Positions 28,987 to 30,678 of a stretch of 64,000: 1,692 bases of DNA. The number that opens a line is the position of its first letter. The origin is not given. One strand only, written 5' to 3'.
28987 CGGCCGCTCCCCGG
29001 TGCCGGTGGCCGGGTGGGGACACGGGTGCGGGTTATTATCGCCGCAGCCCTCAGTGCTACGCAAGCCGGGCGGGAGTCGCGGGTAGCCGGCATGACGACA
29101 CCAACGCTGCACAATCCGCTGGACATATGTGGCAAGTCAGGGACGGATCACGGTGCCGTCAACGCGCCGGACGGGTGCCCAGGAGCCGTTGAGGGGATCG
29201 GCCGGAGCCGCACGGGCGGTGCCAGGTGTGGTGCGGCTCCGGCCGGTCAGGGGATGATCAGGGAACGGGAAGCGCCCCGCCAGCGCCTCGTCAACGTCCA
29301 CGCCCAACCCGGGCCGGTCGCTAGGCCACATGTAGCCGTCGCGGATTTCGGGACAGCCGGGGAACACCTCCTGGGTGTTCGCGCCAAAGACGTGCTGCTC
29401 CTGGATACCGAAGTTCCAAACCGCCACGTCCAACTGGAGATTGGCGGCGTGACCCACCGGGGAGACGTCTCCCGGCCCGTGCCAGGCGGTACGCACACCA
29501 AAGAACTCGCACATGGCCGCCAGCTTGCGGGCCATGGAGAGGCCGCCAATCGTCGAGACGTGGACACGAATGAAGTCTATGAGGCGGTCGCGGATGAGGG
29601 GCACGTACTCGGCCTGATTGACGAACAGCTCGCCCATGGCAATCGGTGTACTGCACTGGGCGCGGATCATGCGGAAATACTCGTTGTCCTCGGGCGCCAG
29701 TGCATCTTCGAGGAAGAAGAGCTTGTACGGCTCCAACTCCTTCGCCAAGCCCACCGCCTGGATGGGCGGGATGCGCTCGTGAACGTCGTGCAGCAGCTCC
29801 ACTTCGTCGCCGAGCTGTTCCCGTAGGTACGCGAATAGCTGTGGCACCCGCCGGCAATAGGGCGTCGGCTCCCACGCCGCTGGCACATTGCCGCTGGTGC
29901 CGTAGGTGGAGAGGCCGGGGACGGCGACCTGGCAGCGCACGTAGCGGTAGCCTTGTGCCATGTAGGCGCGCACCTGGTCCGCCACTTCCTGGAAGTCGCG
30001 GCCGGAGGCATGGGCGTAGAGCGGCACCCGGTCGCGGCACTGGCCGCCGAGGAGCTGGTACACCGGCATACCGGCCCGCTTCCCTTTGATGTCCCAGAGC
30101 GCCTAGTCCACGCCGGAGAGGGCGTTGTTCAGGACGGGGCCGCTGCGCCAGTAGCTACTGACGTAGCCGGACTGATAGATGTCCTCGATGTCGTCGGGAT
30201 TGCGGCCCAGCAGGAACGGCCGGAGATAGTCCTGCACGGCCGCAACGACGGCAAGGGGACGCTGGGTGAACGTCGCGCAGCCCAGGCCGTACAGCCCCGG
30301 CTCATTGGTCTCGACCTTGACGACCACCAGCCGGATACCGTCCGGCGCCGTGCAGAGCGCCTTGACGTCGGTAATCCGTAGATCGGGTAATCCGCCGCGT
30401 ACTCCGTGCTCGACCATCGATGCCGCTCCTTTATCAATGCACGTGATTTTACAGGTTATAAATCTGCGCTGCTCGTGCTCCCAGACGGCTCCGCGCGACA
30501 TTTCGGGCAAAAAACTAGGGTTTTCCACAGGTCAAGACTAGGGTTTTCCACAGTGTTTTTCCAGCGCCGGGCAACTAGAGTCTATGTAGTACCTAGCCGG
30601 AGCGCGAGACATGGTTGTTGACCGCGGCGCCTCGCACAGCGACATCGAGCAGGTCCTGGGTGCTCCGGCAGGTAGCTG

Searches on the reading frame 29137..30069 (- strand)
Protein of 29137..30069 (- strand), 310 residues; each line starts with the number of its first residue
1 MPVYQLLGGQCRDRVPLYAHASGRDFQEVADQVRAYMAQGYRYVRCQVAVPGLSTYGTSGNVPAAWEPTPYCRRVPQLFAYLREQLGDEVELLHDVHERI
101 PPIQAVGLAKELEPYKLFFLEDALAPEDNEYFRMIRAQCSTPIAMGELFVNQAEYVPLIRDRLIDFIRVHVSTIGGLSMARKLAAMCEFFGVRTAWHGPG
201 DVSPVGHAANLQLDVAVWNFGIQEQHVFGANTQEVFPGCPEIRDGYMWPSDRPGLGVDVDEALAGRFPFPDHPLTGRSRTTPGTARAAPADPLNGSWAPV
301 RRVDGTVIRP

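Call 7: search_protein_families(library=pfam, proteins=[window:29137-30069:-])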
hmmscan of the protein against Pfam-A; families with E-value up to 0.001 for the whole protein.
window:29137-30069:- (310 aa): 1 family
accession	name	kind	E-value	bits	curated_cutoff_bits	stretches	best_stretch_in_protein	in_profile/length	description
PF13378.12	MR_MLE_C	-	3.3e-46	158.2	29.4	1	28-262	1-218/219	Enolase C-terminal domain-like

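Call 48: search_solved_structures(query=window:29140-30069:-, show_alignments=2, max_evalue=1e-20)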
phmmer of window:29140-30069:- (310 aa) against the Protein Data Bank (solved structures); distinct sequences matched with E-value up to 1e-20: 32.
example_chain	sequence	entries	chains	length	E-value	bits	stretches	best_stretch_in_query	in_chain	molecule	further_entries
4ihc_A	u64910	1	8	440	4.5e-96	325.3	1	65-285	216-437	Mandelate racemase/muconate lactonizing protein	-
3tw9_A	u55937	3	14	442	2.3e-95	323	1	65-285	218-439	Putative dehydratase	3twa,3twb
3t6c_A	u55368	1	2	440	3.3e-95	322.4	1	66-285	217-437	Putative ManD family dehydratase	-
3tji_A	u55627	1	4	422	2e-78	267.3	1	1-284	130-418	Mandelate racemase/muconate lactonizing enzyme, N-terminal domain protein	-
4hnl_A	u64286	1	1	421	8.7e-75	255.3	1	1-284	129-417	Mandelate racemase/muconate lactonizing enzyme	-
4fi4_A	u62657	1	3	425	5e-74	252.8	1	1-270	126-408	Mandelate racemase/muconate lactonizing protein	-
3s47_A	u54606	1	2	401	3.8e-72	246.7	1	1-283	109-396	Mandelate racemase/muconate lactonizing protein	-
3gy1_A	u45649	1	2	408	3.9e-72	246.6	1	1-283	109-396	Mandelate racemase/muconate lactonizing protein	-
3vcn_A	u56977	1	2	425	5.7e-69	236.2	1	1-270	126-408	MANNONATE DEHYDRATASE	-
4gme_A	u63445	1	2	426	5.7e-69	236.2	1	1-270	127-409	Mandelate racemase/muconate lactonizing enzyme family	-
3dfh_A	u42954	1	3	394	7.9e-69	235.8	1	1-276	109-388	mandelate racemase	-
3r25_A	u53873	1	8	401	8.3e-69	235.7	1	1-275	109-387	mandelate racemase / muconate lactonizing enzyme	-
4ggh_A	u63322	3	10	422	3.7e-68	233.6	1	1-274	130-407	Putative uncharacterized protein | Enolase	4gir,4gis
3sbf_A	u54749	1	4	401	1.1e-67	232.1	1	1-275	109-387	mandelate racemase / muconate lactonizing enzyme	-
3v3w_A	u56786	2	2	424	3.5e-67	230.3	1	1-270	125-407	Starvation sensing protein rspA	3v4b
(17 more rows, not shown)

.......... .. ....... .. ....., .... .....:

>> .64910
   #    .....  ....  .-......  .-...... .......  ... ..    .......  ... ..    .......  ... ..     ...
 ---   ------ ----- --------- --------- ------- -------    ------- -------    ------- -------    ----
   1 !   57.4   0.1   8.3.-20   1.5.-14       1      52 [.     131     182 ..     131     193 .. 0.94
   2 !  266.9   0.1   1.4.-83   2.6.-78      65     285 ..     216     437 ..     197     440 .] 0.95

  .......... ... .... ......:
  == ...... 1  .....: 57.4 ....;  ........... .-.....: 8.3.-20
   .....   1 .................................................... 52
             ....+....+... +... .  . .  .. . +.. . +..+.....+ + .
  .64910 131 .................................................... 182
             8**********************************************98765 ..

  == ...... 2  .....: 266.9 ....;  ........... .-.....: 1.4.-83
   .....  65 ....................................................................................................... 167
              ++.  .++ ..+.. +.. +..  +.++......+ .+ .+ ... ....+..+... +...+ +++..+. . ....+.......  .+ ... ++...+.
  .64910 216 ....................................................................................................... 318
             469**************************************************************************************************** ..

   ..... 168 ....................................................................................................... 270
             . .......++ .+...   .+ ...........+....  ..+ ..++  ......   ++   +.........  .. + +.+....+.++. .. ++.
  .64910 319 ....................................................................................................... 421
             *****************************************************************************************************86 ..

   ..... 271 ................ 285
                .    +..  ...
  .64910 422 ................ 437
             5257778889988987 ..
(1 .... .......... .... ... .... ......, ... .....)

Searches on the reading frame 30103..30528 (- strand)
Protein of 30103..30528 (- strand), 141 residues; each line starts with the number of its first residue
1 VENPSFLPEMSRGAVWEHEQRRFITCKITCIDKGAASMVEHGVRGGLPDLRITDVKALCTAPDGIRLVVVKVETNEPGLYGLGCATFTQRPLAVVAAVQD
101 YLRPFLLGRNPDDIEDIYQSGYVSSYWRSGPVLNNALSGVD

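Call 7: search_protein_families(library=pfam, proteins=[window:30103-30528:-])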
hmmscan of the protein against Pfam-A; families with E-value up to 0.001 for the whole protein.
window:30103-30528:- (141 aa): 1 family
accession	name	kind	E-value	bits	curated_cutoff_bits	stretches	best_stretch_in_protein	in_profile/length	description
PF02746.21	MR_MLE_N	-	1.4e-07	32.1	22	1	65-141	26-97/117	Mandelate racemase / muconate lactonizing enzyme, N-terminal domain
